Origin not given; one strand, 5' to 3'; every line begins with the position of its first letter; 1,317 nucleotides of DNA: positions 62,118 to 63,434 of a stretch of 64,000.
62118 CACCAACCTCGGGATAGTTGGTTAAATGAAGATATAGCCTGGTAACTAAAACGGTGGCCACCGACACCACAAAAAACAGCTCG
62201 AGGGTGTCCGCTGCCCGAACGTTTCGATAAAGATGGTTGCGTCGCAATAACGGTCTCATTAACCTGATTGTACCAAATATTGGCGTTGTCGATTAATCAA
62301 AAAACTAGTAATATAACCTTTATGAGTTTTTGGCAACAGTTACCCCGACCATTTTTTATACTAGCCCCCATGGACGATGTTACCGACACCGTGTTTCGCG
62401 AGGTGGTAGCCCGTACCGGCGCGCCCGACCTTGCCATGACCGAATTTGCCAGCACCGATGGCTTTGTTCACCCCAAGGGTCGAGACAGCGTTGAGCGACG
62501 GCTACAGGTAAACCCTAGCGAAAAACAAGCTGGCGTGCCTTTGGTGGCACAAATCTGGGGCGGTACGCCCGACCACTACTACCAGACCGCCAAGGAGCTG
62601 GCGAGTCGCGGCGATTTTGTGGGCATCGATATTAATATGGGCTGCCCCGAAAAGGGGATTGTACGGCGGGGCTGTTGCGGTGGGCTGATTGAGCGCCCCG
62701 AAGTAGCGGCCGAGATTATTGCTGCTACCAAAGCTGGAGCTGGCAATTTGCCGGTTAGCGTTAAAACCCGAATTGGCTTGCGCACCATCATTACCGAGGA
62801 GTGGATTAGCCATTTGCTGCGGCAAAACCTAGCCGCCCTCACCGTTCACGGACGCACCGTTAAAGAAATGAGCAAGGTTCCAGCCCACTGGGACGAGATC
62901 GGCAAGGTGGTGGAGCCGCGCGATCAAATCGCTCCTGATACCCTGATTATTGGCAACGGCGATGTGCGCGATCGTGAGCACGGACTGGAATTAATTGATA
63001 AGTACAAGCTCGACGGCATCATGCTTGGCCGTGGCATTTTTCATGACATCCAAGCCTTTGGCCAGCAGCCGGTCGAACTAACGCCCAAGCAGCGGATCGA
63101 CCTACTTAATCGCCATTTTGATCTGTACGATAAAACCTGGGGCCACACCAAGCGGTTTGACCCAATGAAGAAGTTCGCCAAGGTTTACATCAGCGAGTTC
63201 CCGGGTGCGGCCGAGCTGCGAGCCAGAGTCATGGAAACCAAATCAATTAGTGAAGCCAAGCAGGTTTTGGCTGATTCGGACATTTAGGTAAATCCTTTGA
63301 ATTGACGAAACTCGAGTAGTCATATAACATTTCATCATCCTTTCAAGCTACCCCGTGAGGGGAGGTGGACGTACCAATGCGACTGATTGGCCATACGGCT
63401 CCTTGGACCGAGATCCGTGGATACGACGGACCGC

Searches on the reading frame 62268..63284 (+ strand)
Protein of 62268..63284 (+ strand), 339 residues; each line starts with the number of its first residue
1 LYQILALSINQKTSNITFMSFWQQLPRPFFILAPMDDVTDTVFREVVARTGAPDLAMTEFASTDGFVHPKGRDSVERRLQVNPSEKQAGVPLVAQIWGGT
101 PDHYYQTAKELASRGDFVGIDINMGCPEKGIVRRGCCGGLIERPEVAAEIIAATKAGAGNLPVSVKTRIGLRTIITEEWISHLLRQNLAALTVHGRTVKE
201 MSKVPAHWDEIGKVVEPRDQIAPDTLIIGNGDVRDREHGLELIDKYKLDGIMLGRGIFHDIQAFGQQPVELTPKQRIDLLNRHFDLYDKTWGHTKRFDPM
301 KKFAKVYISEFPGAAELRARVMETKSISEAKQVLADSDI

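Call 61: find_encoding_contigs(protein=window:62268-63284:+, flank=10000, max_places=2)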
Protein window:62268-63284:+ (339 aa): no gene with exactly this product is on record in the collection.
